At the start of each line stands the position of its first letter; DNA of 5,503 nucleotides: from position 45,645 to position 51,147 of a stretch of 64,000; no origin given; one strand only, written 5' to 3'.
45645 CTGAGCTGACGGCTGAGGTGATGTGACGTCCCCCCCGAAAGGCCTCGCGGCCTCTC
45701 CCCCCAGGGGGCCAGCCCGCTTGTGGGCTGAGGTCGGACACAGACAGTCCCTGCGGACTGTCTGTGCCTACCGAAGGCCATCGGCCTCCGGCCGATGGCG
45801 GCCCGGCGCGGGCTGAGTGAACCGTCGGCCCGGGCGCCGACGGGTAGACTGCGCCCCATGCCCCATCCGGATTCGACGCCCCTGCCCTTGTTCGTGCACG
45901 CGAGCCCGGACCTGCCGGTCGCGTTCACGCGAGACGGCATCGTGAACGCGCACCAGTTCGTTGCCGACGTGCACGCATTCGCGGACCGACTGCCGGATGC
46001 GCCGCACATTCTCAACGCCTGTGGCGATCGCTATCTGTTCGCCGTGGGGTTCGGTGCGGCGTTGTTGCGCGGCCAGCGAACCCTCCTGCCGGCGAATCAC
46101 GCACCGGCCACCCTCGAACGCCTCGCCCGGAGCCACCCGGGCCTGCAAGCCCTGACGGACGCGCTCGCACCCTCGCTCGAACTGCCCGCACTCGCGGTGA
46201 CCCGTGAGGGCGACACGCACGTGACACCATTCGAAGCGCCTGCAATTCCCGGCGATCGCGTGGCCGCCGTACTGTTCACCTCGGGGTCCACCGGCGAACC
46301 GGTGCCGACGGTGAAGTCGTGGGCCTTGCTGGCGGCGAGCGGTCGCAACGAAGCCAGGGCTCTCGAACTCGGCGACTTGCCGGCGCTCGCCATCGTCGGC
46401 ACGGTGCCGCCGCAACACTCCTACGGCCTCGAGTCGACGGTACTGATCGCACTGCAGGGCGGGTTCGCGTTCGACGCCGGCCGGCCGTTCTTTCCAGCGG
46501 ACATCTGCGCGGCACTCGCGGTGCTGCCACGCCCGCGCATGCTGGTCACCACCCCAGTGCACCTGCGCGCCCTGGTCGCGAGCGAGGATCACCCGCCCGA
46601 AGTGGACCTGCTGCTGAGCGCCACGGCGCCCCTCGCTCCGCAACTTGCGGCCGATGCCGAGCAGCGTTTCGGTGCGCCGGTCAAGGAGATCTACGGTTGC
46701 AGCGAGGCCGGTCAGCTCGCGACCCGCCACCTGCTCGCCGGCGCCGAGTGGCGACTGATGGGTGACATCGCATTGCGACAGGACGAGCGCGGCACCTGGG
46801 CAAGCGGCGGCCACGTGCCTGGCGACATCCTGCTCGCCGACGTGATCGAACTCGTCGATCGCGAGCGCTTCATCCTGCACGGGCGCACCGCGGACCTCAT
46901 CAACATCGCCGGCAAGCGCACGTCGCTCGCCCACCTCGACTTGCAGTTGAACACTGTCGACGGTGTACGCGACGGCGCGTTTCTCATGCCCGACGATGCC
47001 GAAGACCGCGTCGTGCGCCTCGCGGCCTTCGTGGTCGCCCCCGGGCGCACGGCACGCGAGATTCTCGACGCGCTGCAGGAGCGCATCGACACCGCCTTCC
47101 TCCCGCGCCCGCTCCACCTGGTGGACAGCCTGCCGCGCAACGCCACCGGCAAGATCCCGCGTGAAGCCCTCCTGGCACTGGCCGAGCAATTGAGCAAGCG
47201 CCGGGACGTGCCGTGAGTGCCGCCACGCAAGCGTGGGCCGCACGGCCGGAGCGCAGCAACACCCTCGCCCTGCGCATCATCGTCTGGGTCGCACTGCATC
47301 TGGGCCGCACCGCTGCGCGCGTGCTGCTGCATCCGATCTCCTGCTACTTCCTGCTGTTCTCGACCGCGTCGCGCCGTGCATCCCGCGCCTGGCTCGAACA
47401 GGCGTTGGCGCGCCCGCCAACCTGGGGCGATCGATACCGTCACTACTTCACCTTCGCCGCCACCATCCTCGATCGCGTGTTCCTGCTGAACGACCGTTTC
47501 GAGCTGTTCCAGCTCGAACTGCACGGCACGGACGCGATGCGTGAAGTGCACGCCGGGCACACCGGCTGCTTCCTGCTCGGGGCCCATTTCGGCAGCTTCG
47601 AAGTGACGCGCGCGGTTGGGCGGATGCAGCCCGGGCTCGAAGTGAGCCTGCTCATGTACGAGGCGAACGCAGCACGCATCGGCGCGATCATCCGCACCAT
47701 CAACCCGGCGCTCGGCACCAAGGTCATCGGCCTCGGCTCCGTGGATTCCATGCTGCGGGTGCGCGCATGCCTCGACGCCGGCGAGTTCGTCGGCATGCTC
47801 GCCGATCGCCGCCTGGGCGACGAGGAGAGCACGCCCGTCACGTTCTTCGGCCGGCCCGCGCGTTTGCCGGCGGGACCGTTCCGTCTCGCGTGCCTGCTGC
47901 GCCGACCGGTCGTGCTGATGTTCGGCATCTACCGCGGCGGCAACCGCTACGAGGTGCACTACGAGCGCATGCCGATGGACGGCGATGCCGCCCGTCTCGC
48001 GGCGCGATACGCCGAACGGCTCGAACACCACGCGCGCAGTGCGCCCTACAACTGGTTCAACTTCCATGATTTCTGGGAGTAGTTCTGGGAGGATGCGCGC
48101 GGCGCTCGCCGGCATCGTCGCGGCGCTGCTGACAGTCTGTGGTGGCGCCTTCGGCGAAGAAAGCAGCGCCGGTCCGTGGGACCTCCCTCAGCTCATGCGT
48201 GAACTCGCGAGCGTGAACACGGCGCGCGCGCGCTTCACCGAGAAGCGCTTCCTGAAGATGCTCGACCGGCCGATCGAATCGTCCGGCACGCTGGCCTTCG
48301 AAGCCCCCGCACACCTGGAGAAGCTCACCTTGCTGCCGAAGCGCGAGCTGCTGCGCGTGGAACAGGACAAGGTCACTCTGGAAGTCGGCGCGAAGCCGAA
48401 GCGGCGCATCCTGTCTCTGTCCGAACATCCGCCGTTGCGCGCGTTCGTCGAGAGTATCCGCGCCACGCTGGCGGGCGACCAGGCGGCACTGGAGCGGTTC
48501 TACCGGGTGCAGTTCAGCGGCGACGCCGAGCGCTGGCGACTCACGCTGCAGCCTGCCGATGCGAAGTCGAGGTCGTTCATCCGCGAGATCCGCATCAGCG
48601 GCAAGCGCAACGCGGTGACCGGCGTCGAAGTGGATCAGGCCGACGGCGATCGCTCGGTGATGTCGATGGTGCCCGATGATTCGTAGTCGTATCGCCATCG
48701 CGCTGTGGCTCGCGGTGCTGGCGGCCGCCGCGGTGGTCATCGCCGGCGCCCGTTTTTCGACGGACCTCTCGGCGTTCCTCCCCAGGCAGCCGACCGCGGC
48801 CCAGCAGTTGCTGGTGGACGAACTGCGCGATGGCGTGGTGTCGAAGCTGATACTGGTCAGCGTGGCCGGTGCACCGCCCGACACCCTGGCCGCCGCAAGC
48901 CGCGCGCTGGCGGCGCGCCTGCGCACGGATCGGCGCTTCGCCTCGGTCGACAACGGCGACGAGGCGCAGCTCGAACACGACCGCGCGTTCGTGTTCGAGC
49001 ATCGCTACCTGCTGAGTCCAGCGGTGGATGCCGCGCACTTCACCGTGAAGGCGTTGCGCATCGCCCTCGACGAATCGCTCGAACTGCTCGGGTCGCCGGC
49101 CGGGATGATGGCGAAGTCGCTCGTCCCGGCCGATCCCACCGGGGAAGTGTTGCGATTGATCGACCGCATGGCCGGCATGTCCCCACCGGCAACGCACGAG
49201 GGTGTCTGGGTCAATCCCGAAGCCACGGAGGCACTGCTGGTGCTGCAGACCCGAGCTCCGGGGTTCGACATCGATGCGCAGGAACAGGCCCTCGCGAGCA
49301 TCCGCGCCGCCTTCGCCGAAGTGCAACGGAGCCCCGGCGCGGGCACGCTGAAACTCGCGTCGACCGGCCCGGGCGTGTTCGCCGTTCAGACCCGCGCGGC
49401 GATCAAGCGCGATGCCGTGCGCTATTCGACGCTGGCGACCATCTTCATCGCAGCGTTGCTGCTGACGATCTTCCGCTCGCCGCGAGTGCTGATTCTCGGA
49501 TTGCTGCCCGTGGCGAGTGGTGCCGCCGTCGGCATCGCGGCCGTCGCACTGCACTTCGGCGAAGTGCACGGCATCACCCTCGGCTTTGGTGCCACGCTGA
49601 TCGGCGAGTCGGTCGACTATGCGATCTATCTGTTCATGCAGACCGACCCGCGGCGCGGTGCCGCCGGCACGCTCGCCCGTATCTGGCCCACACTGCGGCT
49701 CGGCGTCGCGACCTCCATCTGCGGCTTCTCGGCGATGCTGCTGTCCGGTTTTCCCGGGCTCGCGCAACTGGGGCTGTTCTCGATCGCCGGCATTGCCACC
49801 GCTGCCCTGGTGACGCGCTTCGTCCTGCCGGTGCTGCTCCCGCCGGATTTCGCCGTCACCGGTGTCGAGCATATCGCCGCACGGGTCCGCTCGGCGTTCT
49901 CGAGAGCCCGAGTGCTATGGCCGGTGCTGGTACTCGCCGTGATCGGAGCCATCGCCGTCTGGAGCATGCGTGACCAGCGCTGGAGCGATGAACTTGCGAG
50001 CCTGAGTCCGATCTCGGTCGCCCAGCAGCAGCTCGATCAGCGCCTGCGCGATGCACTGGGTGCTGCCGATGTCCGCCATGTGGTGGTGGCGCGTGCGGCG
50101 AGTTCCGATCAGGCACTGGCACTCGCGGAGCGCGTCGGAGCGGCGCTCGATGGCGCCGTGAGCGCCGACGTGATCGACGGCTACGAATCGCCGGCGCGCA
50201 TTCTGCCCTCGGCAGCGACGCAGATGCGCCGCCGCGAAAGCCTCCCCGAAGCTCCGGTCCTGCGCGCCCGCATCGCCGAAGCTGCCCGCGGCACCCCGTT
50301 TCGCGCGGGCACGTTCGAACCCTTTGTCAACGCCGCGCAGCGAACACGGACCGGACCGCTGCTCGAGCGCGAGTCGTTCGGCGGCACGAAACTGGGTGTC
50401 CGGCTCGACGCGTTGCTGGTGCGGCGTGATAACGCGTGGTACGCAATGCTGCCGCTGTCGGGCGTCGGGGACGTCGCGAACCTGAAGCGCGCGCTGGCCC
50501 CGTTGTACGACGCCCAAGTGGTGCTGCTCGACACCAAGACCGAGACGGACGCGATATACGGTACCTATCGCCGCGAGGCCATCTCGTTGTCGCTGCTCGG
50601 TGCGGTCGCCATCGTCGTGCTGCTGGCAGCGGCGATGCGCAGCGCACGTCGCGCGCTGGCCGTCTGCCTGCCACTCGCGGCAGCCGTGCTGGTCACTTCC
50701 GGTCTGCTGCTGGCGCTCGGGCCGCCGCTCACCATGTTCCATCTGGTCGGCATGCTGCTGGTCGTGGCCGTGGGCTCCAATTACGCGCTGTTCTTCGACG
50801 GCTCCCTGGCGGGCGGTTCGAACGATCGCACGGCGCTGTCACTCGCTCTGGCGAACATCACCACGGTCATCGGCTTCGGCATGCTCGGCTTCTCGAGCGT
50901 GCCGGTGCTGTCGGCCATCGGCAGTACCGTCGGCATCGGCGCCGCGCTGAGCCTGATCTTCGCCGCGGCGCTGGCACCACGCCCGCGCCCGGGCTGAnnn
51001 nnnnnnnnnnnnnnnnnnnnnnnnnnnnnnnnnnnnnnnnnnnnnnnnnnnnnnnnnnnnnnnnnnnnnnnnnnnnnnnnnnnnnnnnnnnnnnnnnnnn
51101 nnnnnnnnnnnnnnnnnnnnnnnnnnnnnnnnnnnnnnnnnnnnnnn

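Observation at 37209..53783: Xanthomonadin/aryl-polyene-like biosynthetic gene cluster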

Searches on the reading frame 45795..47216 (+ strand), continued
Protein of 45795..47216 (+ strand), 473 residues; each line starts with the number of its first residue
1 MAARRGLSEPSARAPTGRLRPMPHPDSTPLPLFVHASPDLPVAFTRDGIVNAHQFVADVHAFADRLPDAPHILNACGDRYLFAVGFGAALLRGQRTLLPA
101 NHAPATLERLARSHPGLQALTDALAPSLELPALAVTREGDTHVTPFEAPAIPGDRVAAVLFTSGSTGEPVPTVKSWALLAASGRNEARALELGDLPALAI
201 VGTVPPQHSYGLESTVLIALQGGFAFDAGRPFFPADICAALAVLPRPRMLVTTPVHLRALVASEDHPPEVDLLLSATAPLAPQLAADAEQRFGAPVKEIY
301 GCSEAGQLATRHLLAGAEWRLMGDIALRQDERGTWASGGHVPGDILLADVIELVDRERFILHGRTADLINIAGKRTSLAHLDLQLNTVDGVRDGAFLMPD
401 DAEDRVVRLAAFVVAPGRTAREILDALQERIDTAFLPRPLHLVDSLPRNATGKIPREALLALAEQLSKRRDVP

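Call 60: search_dna_similar(query=window:45858-47216:+, collection=plasmids, mode=protein, max_evalue=1e-30, max_rows=15)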
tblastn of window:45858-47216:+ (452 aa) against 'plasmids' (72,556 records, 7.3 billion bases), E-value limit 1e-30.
Records with a match: 10; places in all: 10; records where one place covers at least 80% of the query: 10.
Best place of each record, by identity: <60% 10.
By first word of the organism name: Burkholderia 4; Caballeronia 3; Skermanella 1; Azospirillum 1; Roseomonas 1.
By predicted mobility (MOB-suite, as given by PLSDB): non-mobilizable 8; mobilizable 1; conjugative 1.
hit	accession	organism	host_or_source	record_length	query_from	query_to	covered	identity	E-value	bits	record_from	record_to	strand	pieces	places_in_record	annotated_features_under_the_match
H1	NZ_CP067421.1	Skermanella sp. TT6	Homo sapiens,single cell,skin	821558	7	441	96%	55.3%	3e-134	434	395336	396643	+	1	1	AMP-binding protein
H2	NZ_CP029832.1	Azospirillum ramasamyi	single cell,Cow dung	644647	6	441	96%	54.5%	3e-131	424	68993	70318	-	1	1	AMP-binding protein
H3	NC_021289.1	Caballeronia insecticola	-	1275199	9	449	98%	50.8%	6e-113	372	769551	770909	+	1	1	none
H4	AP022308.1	Burkholderia sp. SFA1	-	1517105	5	449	98%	49.2%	2e-109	362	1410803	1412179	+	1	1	AMP-ligase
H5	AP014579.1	Burkholderia sp. RPE67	Riptortus pedestris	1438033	5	449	98%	49.2%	8e-109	360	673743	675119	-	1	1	acyl-coenzyme A synthetase/AMP-(fatty) acid ligase-like protein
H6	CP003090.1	Burkholderia sp. YI23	-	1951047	4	449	99%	49.0%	2e-110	365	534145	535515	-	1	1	Acyl-coenzyme A synthetase/AMP-(fatty) acid ligase-like protein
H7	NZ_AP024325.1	Caballeronia sp. NK8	-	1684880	5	449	98%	48.8%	4e-110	364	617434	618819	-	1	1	none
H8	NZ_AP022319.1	Burkholderia sp. THE68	Togo hemipterus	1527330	5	449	98%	48.7%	2e-109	362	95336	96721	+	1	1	none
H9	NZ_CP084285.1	Caballeronia zhejiangensis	Anasa tristis,Cell culture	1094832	9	449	98%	49.0%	1e-113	374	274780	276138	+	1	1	none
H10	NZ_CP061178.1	Roseomonas haemaphysalidis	tick,pure culture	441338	29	444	92%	41.0%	1e-70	249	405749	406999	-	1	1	AMP-binding protein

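Call 61: get_annotated_region(hit=H6, flank=14000)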
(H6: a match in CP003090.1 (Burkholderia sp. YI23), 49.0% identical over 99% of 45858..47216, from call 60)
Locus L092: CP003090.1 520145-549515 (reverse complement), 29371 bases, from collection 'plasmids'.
description: Burkholderia sp. YI23 plasmid byi_1p, complete sequence
organism: Burkholderia sp. YI23 (NCBI taxid 1097668)
taxonomy: Bacteria; Pseudomonadota; Betaproteobacteria; Burkholderiales; Burkholderiaceae; Burkholderia; Burkholderia sp. YI23
host: -; source: -; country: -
typing (MOB-suite, as given by PLSDB): conjugative; relaxase MOBF,MOBP; mating-pair formation MPF_T
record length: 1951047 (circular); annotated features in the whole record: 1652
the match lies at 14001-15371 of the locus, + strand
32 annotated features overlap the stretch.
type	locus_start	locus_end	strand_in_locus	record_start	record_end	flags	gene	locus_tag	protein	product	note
CDS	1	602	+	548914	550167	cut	-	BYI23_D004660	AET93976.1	major facilitator superfamily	-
CDS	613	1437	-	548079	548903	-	-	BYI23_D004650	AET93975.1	penicillin-binding protein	-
CDS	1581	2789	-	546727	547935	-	-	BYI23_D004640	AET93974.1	major facilitator superfamily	-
CDS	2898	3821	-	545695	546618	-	lysR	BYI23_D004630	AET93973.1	LysR family transcriptional regulator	-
CDS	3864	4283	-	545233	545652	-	osmC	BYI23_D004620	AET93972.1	OsmC family protein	-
CDS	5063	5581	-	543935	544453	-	-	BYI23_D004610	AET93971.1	Redoxin domain protein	-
CDS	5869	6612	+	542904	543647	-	-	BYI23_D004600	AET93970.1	two component transcriptional regulator, winged helix family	-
CDS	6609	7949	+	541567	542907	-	-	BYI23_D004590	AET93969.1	integral membrane sensor signal transduction histidine kinase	-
CDS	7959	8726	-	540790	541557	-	-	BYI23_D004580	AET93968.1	glycosyl transferase family protein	-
CDS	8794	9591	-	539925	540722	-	-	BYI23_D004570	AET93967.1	phospholipid/glycerol acyltransferase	-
CDS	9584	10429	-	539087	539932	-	mipA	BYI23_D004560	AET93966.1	putative lytic transglycosylase MltA-interacting protein MipA, putative exported protein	-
CDS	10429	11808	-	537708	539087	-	-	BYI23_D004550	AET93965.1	hypothetical protein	-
CDS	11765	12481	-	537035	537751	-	-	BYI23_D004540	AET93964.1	3-oxoacyl-[acyl-carrier-protein] reductase oxidoreductase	-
CDS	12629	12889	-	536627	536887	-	-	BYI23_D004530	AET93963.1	acyl carrier protein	-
CDS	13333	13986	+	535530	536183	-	-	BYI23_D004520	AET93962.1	hypothetical protein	-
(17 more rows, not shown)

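Call 71: search_protein_families(library=pfam, proteins=[L092:24556-25194:-, L092:23279-23746:+, L092:14007-15707:+], max_evalue=0.001)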
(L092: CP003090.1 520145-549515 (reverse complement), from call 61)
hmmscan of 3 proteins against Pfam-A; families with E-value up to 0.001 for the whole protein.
L092:24556-25194:- (212 aa): 0 families

L092:23279-23746:+ (155 aa): 0 families

L092:14007-15707:+ (566 aa): 4 families
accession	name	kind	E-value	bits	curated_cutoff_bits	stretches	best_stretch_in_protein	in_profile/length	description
PF00501.34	AMP-binding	-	8.1e-16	58.2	29.9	1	12-289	9-331/384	AMP-binding enzyme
PF07977.19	FabA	-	0.00016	21.7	23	1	461-502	32-73/138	FabA-like domain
PF13193.12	AMP-binding_C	-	0.00023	22.4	24.5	1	387-438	22-76/76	AMP-binding enzyme C-terminal domain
PF21089.3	PKS_DH_N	-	0.00032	21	27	0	450-537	10-101/103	Polyketide synthase dehydratase domain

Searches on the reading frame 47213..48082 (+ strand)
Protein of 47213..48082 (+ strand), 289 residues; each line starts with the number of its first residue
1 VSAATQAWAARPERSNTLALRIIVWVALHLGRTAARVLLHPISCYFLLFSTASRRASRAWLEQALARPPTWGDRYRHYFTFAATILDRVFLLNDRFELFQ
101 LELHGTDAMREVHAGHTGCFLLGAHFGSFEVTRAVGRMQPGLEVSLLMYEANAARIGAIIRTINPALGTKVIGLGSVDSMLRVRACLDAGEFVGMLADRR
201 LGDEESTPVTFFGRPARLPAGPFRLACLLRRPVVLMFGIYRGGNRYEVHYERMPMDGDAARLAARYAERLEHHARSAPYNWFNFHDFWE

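Call 8: search_protein_families(library=pfam, proteins=[window:47213-48082:+], max_evalue=0.01)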
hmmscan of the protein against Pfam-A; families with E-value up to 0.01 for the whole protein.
window:47213-48082:+ (289 aa): 1 family
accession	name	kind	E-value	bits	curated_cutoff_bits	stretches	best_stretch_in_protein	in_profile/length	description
PF03279.18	Lip_A_acyltrans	-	7.6e-16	58.6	22.3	1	93-288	97-293/295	Bacterial lipid A biosynthesis acyltransferase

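Call 11: search_protein_families(library=ncbifam, proteins=[window:47213-48082:+], max_evalue=0.001)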
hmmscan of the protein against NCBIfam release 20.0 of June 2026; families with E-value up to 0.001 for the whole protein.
window:47213-48082:+ (289 aa): 6 families
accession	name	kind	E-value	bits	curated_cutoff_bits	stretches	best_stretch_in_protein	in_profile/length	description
NF005120.0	PRK06553.1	equivalog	4.7e-11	42.6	273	1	85-289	99-307/308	lipid A biosynthesis lauroyl acyltransferase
NF006487.0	PRK08905.1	equivalog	3.7e-10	39.3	281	1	97-280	82-265/290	lysophospholipid acyltransferase family protein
NF005919.0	PRK07920.1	equivalog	2.9e-09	36.4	209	1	166-288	167-293/311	phosphatidylinositol mannoside acyltransferase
NF006270.0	PRK08419.1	equivalog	2.6e-06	27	248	1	78-286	72-286/298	lipid A biosynthesis lauroyl acyltransferase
TIGR02207.1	lipid_A_htrB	subfamily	0.00028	20.3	297.8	1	102-285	105-288/303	LpxL/LpxP family Kdo(2)-lipid IV(A) lauroyl/palmitoleoyl acyltransferase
NF005399.0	PRK06946.1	subfamily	0.00076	18.8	343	1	118-278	111-273/294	lipid A biosynthesis lauroyl acyltransferase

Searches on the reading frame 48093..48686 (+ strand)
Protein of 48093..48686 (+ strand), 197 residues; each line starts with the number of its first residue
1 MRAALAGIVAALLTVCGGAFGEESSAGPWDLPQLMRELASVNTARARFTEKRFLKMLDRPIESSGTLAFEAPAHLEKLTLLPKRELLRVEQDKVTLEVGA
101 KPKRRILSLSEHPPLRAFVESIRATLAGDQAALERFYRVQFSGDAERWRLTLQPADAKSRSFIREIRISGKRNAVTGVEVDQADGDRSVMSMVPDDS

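Call 8: search_protein_families(library=pfam, proteins=[window:48093-48686:+], max_evalue=0.01)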
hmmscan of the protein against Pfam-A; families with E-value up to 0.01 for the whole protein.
window:48093-48686:+ (197 aa): 2 families
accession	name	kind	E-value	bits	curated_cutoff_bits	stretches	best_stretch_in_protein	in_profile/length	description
PF19574.5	LolA_3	-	8.6e-19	68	23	1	29-186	7-163/192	Outer membrane lipoprotein carrier protein LolA-like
PF03548.22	LolA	-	0.0014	18.8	23.6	1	40-189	2-145/165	Outer membrane lipoprotein carrier protein LolA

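Call 11: search_protein_families(library=ncbifam, proteins=[window:48093-48686:+], max_evalue=0.001)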
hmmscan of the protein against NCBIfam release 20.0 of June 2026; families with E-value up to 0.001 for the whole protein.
window:48093-48686:+ (197 aa): 2 families
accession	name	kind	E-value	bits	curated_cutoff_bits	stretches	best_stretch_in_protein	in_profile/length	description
NF053544.1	LolA2_flexi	equivalog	8.5e-11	41.6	125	1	34-192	35-192/208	flexirubin biosynthesis/transport protein LolA2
TIGR00547.2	lolA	equivalog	5.7e-06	25.9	112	1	27-191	19-174/202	outer membrane lipoprotein periplasmic chaperone LolA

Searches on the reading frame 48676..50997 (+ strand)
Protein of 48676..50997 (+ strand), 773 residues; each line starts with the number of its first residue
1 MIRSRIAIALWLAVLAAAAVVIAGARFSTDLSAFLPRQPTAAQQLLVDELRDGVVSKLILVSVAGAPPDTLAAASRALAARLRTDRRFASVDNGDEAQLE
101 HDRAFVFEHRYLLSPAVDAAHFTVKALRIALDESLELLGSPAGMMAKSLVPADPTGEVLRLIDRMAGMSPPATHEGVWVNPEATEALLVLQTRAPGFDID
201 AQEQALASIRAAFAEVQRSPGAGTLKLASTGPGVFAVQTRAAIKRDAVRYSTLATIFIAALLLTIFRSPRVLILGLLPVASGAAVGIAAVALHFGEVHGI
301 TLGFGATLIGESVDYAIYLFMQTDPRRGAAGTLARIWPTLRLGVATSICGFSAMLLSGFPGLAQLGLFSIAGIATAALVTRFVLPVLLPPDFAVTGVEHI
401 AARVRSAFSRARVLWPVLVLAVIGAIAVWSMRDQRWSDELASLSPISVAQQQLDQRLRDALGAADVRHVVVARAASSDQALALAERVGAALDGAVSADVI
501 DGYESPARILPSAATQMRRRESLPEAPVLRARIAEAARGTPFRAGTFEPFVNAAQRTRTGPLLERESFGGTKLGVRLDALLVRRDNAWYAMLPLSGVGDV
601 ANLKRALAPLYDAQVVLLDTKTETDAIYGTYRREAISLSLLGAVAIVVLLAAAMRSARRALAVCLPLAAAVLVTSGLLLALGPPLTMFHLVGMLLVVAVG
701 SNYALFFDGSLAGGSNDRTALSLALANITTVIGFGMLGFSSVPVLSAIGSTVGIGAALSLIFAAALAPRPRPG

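Call 8: search_protein_families(library=pfam, proteins=[window:48676-50997:+], max_evalue=0.01)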
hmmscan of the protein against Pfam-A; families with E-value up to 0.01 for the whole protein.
window:48676-50997:+ (773 aa): 1 family
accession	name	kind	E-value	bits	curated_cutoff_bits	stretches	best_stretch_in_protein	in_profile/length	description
PF03176.21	MMPL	-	2.1e-10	40.5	20.5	1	201-388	99-299/333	MMPL family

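Call 11: search_protein_families(library=ncbifam, proteins=[window:48676-50997:+], max_evalue=0.001)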
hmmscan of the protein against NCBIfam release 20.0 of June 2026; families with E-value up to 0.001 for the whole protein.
window:48676-50997:+ (773 aa): 5 families
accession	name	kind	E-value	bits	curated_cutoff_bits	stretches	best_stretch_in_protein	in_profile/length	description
TIGR00921.1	2A067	subfamily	7.4e-17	60.6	351.9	1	213-388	549-731/733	hydrophobe/amphiphile efflux-3 (HAE3) family transporter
TIGR03480.1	HpnN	hypoth_equivalog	5.8e-15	54.4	751.85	1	186-426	211-458/862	hopanoid biosynthesis associated RND transporter like protein HpnN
NF045600.2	BstA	equivalog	8.7e-10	37.1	1400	2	210-427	250-479/903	sterol transporter cytoplasmic membrane protein BstA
TIGR00833.1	actII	subfamily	1.4e-08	33.6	874.7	1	201-388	129-329/910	MMPL family RND transporter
NF052374.1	HopndTporHpnN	equivalog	0.00087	17.5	1100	0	199-388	227-423/858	hopanoid transporter HpnN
